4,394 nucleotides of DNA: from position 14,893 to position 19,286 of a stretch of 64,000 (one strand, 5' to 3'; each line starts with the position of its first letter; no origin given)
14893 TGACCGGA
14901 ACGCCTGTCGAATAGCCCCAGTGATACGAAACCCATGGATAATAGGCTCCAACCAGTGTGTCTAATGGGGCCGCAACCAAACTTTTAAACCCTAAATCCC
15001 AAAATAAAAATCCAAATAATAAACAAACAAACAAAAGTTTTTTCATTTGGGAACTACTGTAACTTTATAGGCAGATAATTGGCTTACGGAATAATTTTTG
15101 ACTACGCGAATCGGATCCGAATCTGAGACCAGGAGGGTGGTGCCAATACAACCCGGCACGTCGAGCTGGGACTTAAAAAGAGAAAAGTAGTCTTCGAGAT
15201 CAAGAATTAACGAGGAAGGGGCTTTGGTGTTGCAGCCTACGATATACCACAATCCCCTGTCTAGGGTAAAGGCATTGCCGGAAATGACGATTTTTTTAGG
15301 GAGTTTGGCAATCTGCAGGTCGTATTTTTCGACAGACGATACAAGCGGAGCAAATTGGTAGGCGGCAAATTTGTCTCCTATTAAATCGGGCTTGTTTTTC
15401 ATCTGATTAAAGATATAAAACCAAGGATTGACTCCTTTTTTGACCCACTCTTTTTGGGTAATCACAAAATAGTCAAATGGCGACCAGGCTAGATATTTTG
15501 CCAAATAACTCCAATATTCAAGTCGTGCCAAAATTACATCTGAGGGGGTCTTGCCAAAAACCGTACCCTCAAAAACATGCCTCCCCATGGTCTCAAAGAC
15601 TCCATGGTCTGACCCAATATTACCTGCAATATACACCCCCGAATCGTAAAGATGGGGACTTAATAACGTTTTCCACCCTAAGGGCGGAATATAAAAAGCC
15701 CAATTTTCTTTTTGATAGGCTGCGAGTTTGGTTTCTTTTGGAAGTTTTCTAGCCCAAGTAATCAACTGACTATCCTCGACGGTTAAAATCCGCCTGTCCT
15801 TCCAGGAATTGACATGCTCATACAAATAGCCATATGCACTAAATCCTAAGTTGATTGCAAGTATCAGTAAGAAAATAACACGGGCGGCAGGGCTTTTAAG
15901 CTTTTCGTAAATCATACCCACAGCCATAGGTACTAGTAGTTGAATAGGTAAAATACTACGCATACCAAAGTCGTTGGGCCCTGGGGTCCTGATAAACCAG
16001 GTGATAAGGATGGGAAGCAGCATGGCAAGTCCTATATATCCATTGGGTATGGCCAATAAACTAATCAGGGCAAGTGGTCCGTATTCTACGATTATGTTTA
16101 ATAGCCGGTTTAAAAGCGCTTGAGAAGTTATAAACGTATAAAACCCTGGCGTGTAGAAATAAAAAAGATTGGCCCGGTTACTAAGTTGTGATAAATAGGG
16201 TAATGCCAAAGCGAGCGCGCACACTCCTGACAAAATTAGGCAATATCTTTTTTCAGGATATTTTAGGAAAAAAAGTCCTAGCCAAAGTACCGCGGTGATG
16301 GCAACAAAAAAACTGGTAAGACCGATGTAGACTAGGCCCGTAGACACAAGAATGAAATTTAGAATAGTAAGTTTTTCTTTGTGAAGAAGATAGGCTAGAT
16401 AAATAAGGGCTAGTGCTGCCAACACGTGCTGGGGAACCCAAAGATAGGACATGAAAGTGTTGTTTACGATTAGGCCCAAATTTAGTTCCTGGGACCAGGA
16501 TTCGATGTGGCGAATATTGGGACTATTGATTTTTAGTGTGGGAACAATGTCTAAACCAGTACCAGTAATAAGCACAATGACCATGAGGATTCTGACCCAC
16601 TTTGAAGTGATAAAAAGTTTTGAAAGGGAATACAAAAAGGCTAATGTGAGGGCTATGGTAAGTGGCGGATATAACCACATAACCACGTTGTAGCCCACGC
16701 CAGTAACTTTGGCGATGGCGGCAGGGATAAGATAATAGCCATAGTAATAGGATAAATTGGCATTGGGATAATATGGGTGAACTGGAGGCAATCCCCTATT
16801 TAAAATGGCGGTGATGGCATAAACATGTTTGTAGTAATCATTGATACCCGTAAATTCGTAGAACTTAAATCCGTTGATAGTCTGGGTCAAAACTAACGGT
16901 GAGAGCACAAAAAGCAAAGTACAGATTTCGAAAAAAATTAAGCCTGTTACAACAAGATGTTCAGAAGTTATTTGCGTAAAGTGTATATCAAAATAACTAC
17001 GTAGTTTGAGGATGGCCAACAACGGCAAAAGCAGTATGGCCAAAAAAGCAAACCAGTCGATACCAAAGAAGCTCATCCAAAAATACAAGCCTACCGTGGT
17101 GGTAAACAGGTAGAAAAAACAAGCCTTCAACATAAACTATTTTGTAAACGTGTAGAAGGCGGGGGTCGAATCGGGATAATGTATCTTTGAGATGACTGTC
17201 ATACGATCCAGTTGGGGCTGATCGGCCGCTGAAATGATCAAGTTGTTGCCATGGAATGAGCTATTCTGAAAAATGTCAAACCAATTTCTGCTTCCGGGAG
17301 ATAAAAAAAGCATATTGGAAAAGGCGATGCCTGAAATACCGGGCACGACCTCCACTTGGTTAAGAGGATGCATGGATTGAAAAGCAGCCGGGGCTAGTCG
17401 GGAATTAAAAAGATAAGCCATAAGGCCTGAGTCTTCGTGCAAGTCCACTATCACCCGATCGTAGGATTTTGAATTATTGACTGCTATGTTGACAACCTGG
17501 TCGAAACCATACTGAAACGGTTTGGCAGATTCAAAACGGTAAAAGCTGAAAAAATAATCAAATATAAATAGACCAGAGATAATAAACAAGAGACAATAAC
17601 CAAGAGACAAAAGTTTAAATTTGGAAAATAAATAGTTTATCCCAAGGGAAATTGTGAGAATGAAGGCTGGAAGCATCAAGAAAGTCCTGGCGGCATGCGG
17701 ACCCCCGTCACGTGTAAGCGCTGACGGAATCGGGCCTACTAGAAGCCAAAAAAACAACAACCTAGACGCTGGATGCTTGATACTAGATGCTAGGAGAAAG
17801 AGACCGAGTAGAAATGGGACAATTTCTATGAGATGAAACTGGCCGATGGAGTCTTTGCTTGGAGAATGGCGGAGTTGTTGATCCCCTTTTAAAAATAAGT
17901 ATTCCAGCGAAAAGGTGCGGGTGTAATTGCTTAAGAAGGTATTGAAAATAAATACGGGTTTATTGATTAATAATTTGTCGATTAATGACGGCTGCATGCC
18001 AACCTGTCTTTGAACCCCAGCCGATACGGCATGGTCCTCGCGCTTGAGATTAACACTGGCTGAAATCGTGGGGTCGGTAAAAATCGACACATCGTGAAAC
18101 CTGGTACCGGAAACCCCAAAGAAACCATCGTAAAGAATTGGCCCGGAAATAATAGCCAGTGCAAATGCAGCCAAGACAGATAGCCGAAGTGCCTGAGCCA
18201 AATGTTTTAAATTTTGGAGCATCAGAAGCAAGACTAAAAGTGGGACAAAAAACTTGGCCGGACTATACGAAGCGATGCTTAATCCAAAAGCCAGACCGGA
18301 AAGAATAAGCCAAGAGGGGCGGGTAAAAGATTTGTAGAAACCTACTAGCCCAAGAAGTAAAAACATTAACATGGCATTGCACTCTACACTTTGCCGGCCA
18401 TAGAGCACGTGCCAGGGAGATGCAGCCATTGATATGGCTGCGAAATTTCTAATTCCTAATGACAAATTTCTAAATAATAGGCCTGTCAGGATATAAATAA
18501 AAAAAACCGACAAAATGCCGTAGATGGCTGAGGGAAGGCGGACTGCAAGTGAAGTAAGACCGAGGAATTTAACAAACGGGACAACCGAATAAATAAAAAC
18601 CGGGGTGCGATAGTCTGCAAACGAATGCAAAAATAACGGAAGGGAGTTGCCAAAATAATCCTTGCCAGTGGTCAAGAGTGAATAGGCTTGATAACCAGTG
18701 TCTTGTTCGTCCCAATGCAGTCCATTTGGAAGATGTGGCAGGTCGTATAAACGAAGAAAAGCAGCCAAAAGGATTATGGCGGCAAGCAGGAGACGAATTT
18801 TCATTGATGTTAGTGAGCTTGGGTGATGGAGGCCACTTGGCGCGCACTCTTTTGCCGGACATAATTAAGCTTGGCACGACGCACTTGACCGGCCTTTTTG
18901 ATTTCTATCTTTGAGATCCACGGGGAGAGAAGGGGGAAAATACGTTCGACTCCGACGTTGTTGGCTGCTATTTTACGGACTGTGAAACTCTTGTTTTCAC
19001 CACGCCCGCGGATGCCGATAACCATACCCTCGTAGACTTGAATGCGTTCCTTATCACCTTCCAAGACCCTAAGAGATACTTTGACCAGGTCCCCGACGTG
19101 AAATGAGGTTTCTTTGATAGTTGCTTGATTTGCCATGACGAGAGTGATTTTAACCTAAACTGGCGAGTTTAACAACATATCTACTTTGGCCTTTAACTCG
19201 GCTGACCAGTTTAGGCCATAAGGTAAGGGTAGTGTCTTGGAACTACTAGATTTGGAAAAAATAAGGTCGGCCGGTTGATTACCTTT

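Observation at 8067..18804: Candidate protein O-glycosylation module: Pro/Thr-linker surface proteins next to three consecutive GT-C (PMT/ArnT-like) membrane glycosyltransferases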

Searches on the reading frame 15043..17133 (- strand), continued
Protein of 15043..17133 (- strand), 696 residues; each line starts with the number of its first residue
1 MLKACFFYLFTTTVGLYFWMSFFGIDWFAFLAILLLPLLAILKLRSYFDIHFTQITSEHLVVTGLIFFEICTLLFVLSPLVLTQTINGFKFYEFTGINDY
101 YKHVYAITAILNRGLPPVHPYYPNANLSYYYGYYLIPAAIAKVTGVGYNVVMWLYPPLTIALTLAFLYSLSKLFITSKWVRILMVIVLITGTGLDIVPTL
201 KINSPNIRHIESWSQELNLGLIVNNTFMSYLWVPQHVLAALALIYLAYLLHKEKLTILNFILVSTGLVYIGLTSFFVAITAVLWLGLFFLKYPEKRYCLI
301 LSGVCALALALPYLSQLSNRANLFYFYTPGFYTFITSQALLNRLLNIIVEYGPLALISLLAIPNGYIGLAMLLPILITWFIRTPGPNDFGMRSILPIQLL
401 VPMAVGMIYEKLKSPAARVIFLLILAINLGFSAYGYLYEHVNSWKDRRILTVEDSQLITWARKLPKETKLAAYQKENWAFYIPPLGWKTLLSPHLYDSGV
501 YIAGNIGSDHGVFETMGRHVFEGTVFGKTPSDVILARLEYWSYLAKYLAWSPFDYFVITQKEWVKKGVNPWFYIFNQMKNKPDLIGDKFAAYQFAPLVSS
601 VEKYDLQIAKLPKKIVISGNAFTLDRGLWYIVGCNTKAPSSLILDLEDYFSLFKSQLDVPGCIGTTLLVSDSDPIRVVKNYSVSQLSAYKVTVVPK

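Call 32: fold_search(model_id=the predicted structure, library=pdb)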
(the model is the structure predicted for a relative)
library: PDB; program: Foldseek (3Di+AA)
matches with E <= 10: 393; with E <= 0.001: 6
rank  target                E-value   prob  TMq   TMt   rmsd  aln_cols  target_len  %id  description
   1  7zlh_A                2.7e-05  1.00  0.34  0.35  13.3       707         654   11  Cryo-EM structure of C-mannosyltransferase CeDPY19, in apo state, bound to CMT2-Fab and anti-Fab nanobody (released 2023-01-11)
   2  3wak                  4.1e-05  1.00  0.35  0.30  17.1       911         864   10  Crystal structure of the Archaeoglobus fulgidus oligosaccharyltransferase (O29867_ARCFU) in the apo form (released 2013-10-30)
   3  8if8_B                1.0e-04  1.00  0.39  0.43  14.0       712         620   12  Arabinosyltransferase AftA (released 2023-05-31)
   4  5ogl_A                1.9e-04  1.00  0.37  0.37  15.3       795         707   12  Structure of bacterial oligosaccharyltransferase PglB in complex with an acceptor peptide and an lipid-linked oligosac (released 2017-10-25)
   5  6gxc_A                5.7e-04  1.00  0.37  0.37  15.3       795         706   12  Bacterial oligosaccharyltransferase PglB in complex with an inhibitory peptide and a reactive lipid-linked oligosaccha (released 2018-11-14)
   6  6w98_A                7.0e-04  1.00  0.40  0.24  15.4       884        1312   10  Single-Particle Cryo-EM Structure of Arabinofuranosyltransferase AftD from Mycobacteria (released 2020-05-13)
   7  7bvc_B                2.1e-02  0.84  0.28  0.20  20.0       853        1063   11  Cryo-EM structure of Mycobacterium smegmatis arabinosyltransferase EmbA-EmbB-AcpM2 in complex with ethambutol (released 2020-04-29)
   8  9i5k_A                2.8e-02  0.99  0.28  0.37  15.1       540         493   10  Structure of the Chaetomium thermophilum Pmt4 homodimer (C2 symmetry) (released 2025-12-24)
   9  9s6s_A                3.4e-02  0.97  0.33  0.40  15.0       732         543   12  Ternary cryo-EM structure of human ALG9 with Dol25-PP-GlcNAc2Man6, Dol25-P-Man and Fab (released 2026-03-18)
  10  4z36                  6.2e-02  0.09  0.06  0.10  25.7       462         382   13  Crystal Structure of Human Lysophosphatidic Acid Receptor 1 in complex with ONO-3080573 (released 2015-06-03)
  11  4z34                  1.2e-01  0.08  0.07  0.10  25.5       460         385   12  Crystal Structure of Human Lysophosphatidic Acid Receptor 1 in complex with ONO9780307 (released 2015-06-03)
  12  4z35                  1.5e-01  0.07  0.06  0.10  25.7       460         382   12  Crystal Structure of Human Lysophosphatidic Acid Receptor 1 in complex with ONO-9910539 (released 2015-06-03)
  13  9e61_A                1.9e-01  0.60  0.17  0.17  13.2       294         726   10  Cryo-EM structure of Saccharomyces cerevisiae Pmt4 apo form (released 2025-10-15)
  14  9e6i_B                2.2e-01  0.57  0.17  0.17  13.2       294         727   10  Cryo-EM structure of Saccharomyces cerevisiae Pmt4-Ccw5 complex (released 2025-10-15)
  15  6rai_B                2.2e-01  0.07  0.08  0.09  30.0       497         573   10  Heterodimeric ABC exporter TmrAB in ATP-bound outward-facing occluded conformation (released 2019-07-31)
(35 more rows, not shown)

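Call 33: find_related_loci(query=A1, collection=genome_contigs, flank=10000)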
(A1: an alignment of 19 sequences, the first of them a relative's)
Query A1 (696 aa) in genome_contigs; peptide patterns used: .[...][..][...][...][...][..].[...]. (x = any residue, [..] = any of these).
16 stretches matched a pattern; 2 encode a relative of the query (tblastn E <= 1e-3); 2 distinct loci.
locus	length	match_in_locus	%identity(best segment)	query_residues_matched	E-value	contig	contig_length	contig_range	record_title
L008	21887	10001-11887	35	76-693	1e-108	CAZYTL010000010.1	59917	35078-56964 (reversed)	MAG TPA_asm: uncultured Gammaproteobacteria bacterium isolate SRP323688_co1_138 genome assembly, contig: NODE_984_length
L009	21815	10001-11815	33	75-664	1e-90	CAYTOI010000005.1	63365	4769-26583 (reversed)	MAG TPA_asm: uncultured Pseudomonadales bacterium isolate SRP278252_co2_194 genome assembly, contig: NODE_738_length_633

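Call 35: find_encoding_contigs(protein=P0066, flank=10000, max_places=3)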
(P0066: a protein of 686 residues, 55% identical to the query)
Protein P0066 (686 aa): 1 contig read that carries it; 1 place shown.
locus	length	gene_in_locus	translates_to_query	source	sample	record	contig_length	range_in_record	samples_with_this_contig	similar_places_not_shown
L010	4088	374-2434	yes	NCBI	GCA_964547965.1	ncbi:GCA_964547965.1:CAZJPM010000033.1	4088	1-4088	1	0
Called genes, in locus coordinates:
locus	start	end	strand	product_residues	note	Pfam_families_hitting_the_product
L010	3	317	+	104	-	?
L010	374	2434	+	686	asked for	-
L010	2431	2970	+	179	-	-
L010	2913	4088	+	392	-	?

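Call 36: find_encoding_contigs(protein=P0070, flank=10000, max_places=3)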
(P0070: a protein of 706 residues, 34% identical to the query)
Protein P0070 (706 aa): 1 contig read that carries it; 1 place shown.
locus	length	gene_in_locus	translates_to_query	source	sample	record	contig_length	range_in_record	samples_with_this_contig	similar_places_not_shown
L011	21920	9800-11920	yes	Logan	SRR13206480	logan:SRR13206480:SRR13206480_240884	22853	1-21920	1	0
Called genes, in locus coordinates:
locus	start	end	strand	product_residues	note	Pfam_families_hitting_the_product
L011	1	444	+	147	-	?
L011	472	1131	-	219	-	-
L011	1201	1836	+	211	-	PF00565:SNase, PF27542:ArfC (faint)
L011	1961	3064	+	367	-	PF13784:Fic_N, PF02661:Fic, PF21248:SoFic-like_C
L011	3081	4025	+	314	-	PF00535:Glycos_transf_2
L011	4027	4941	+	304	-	PF00535:Glycos_transf_2, PF13641:Glyco_tranf_2_3, PF13632:Glyco_trans_2_3 (weak)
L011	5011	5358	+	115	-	-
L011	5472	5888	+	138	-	-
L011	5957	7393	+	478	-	PF13231:PMT_2 (weak)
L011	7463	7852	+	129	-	-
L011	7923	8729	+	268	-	PF00535:Glycos_transf_2, PF10111:Glyco_tranf_2_2 (weak)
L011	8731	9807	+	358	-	PF13439:Glyco_transf_4 (weak), PF00534:Glycos_transf_1, PF13692:Glyco_trans_1_4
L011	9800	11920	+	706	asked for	-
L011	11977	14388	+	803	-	PF09586:YfhO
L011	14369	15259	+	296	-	PF00535:Glycos_transf_2, PF13641:Glyco_tranf_2_3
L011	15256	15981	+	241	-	PF01209:Ubie_methyltran (weak), PF07021:MetW, PF13489:Methyltransf_23, PF13847:Methyltransf_31, PF08241:Methyltransf_11, PF08242:Methyltransf_12, PF13649:Methyltransf_25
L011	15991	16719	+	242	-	PF00535:Glycos_transf_2, PF10111:Glyco_tranf_2_2 (weak)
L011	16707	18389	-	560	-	-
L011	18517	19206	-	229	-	-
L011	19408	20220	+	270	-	PF00535:Glycos_transf_2, PF10111:Glyco_tranf_2_2 (weak), PF13641:Glyco_tranf_2_3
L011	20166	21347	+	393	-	-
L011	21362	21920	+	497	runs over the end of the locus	?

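Call 46: search_solved_structures(query=A1, max_evalue=1)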
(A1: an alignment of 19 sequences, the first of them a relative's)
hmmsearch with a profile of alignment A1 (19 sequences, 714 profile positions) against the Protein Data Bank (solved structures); distinct sequences matched with E-value up to 1: 0.

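Call 62: find_related_loci(query=A1, collection=metagenome_contigs, flank=10000)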
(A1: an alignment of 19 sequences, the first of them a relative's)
Query A1 (696 aa) in metagenome_contigs; peptide patterns used: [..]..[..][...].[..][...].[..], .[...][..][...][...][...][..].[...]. (x = any residue, [..] = any of these).
140 stretches matched a pattern; 3 encode a relative of the query (tblastn E <= 1e-3); 3 distinct loci.
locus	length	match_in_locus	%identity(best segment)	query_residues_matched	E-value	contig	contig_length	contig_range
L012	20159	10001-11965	33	41-691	4e-110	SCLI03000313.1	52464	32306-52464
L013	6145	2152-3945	32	76-665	1e-86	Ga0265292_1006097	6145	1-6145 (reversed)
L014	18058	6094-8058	32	58-696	1e-78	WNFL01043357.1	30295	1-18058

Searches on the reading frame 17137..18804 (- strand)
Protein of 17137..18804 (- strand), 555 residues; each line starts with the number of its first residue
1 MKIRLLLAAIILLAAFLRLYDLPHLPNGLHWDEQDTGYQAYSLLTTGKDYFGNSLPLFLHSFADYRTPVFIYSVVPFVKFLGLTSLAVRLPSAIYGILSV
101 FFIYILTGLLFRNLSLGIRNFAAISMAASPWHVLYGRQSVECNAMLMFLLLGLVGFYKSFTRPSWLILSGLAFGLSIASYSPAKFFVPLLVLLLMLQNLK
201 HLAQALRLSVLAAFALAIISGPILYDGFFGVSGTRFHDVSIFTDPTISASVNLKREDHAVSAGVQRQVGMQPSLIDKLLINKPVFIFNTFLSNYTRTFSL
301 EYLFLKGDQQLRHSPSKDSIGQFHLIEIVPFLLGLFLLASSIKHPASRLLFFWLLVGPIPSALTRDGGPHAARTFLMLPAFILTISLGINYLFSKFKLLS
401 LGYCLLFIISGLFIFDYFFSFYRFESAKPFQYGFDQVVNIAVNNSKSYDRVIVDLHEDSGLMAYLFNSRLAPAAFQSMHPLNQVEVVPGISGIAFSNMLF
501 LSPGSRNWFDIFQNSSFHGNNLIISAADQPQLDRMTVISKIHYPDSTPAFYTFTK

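Call 3: search_protein_families(library=pfam, proteins=[window:17137-18804:-], max_evalue=0.1)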
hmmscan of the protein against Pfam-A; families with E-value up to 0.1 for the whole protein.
window:17137-18804:- (555 aa): 1 family
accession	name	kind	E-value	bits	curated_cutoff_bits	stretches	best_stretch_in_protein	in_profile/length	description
PF13231.12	PMT_2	-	2.6e-08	34.7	26.1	1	67-222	3-157/160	Dolichyl-phosphate-mannose-protein mannosyltransferase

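Call 4: search_protein_families(library=ncbifam, proteins=[window:17137-18804:-], max_evalue=0.1)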
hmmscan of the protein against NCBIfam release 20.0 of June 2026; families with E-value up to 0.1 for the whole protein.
window:17137-18804:- (555 aa): 1 family
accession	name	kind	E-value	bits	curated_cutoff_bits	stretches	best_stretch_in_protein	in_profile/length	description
TIGR03663.1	TIGR03663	subfamily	3.1e-05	23.2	126.25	1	6-187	3-170/435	flippase activity-associated protein Agl23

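Call 9: search_solved_structures(query=window:17137-18804:-, max_evalue=1)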
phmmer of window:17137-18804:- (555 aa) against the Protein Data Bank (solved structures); distinct sequences matched with E-value up to 1: 1.
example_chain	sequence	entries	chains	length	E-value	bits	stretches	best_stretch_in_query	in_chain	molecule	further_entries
8wm6_a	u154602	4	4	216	0.11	14.8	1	385-483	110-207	cac-a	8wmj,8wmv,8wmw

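Call 60: list_cluster_members(proteins=[P0001, P0065, window:17137-18804:-, window:19155-22715:-, window:62864-63976:-, window:8067-10217:+])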
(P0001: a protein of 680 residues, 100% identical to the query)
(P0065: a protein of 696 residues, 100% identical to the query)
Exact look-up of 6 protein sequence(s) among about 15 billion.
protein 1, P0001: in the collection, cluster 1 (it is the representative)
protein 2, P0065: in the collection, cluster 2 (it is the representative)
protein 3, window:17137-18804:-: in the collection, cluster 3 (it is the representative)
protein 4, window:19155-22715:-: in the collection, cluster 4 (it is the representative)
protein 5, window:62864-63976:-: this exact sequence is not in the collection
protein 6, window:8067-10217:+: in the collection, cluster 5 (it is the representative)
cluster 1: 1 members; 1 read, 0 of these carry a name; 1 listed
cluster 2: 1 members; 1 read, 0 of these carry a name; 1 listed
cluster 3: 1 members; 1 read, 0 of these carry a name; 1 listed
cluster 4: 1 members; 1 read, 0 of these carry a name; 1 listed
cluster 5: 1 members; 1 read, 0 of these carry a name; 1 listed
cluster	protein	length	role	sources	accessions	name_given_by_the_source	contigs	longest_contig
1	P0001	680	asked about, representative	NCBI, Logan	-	-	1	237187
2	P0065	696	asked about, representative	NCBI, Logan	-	-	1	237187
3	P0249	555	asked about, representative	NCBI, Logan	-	-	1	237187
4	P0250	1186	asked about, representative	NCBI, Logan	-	-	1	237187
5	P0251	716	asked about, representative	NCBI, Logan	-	-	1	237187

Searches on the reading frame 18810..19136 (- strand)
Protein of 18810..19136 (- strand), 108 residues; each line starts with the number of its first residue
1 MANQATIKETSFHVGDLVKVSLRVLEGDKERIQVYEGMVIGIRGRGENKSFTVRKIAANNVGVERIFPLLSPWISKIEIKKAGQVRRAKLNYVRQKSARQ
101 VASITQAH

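Call 8: search_protein_families(library=pfam, proteins=[window:18810-19136:-], max_evalue=10)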
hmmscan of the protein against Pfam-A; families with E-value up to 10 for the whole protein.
window:18810-19136:- (108 aa): 2 families
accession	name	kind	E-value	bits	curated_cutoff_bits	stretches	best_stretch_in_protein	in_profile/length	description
PF01245.26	Ribosomal_L19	-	1.2e-34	119.1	22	1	7-100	13-105/111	Ribosomal protein L19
PF07653.23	SH3_2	-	0.011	15.9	21.8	1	9-44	15-45/55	Variant SH3 domain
